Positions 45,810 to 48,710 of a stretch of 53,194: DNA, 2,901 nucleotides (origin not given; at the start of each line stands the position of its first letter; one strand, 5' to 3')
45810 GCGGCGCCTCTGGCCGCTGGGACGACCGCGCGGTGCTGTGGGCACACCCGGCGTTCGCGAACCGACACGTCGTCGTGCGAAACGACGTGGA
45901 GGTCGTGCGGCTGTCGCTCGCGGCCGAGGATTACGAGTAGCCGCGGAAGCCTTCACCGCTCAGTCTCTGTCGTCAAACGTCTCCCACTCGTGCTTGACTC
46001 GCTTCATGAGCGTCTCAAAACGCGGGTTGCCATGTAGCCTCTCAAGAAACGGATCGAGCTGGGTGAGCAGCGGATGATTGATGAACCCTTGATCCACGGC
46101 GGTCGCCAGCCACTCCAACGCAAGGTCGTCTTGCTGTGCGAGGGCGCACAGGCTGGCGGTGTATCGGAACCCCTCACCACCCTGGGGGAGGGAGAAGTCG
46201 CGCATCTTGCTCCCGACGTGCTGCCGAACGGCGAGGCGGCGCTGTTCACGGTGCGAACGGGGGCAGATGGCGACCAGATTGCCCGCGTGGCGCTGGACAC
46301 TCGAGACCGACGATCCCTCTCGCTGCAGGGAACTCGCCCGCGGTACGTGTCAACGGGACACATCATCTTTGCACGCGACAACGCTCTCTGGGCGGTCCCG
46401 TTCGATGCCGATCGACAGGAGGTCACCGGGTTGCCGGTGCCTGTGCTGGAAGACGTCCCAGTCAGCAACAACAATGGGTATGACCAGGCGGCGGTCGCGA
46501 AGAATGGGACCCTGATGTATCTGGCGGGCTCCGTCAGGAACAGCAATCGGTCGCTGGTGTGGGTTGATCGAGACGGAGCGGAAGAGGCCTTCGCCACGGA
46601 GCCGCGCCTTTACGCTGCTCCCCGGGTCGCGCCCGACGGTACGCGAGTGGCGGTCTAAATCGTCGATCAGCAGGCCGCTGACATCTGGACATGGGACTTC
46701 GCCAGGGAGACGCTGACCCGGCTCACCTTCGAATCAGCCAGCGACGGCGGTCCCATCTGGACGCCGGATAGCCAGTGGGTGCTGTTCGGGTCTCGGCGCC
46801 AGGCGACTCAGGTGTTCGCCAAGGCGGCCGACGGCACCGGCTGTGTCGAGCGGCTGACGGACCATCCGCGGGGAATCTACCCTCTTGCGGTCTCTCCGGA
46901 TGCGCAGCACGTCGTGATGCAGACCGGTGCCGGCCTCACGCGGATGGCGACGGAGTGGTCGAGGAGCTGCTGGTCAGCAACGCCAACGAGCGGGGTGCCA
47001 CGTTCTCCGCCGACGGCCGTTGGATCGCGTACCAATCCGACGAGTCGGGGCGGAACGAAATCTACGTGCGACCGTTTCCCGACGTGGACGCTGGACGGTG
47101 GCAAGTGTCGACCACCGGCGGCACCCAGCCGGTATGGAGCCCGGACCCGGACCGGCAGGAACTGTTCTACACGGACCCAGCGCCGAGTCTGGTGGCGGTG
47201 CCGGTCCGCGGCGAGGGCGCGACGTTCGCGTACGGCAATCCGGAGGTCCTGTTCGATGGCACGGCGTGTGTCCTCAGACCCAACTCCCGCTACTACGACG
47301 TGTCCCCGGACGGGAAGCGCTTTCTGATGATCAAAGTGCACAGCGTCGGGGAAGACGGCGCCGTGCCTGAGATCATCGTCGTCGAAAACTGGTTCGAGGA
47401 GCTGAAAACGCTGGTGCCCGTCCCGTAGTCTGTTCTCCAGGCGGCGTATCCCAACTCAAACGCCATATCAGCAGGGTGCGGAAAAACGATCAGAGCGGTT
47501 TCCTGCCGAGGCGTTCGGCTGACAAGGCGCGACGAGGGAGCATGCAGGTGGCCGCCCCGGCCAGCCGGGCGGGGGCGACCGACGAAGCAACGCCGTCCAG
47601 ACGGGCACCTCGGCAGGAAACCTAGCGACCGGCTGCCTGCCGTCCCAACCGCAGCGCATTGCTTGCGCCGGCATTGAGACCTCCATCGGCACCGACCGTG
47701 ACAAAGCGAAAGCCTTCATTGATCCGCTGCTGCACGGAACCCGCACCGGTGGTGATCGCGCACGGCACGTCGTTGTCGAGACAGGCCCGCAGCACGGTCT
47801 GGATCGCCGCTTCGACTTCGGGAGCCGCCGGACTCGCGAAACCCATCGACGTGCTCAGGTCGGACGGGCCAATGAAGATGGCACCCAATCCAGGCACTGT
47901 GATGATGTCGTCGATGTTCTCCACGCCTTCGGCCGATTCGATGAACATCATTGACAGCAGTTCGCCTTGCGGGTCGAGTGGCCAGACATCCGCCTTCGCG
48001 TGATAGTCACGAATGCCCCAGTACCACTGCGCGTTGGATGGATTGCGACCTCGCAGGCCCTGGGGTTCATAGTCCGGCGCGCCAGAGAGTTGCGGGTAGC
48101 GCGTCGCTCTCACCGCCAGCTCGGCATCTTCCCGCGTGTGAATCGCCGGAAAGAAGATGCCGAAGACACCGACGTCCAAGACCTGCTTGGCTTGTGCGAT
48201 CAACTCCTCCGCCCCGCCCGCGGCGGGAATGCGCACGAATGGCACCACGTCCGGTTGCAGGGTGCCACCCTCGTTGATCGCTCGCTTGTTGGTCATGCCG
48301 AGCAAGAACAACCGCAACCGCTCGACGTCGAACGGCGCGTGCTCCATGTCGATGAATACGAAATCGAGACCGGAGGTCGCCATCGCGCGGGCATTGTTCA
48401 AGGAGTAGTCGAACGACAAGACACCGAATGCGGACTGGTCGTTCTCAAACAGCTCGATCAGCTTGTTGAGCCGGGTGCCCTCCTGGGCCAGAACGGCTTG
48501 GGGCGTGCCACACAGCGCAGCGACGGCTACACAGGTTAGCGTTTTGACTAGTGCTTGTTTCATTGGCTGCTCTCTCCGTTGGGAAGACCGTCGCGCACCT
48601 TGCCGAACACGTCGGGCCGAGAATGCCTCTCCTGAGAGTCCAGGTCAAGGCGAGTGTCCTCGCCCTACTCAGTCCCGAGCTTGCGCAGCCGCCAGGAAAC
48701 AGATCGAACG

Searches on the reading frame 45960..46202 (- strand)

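Call 8: search_protein_families(library=pfam, max_evalue=0.1, proteins=[window:45960-46202:-])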
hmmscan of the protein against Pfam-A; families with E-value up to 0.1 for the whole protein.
window:45960-46202:- (80 aa): 1 family
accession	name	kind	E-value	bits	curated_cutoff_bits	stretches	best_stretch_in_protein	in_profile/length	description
PF22316.2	ABhydrolase-like_N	-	0.0042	17.4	27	1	12-69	40-98/106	A/B hydrolase-like, N-terminal domain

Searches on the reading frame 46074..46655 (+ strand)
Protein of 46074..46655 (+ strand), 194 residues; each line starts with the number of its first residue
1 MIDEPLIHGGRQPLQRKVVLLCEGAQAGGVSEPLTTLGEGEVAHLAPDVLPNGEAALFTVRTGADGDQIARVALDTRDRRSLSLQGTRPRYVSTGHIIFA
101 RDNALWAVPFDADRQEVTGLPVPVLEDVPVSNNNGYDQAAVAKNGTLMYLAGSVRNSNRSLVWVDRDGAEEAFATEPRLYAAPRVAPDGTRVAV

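Call 8: search_protein_families(library=pfam, max_evalue=0.1, proteins=[window:46074-46655:+])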
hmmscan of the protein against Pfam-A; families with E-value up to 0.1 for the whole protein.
window:46074-46655:+ (194 aa): 0 families

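Call 9: search_protein_families(library=ncbifam, max_evalue=0.1, proteins=[window:46074-46655:+])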
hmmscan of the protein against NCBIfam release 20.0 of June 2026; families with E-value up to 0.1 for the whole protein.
window:46074-46655:+ (194 aa): 1 family
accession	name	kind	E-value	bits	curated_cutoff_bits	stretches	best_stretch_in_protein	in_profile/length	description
TIGR02800.1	propeller_TolB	equivalog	0.0019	17.2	343.15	0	147-193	159-206/418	Tol-Pal system beta propeller repeat protein TolB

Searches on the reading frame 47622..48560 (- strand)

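Call 10: search_protein_families(library=pfam, max_evalue=0.001, proteins=[window:47622-48560:-])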
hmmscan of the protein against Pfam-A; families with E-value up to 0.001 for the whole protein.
window:47622-48560:- (312 aa): 1 family
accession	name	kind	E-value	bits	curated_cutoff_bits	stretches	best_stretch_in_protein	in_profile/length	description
PF03328.21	HpcH_HpaI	-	1.3e-26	93.7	25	1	57-295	14-217/221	HpcH/HpaI aldolase/citrate lyase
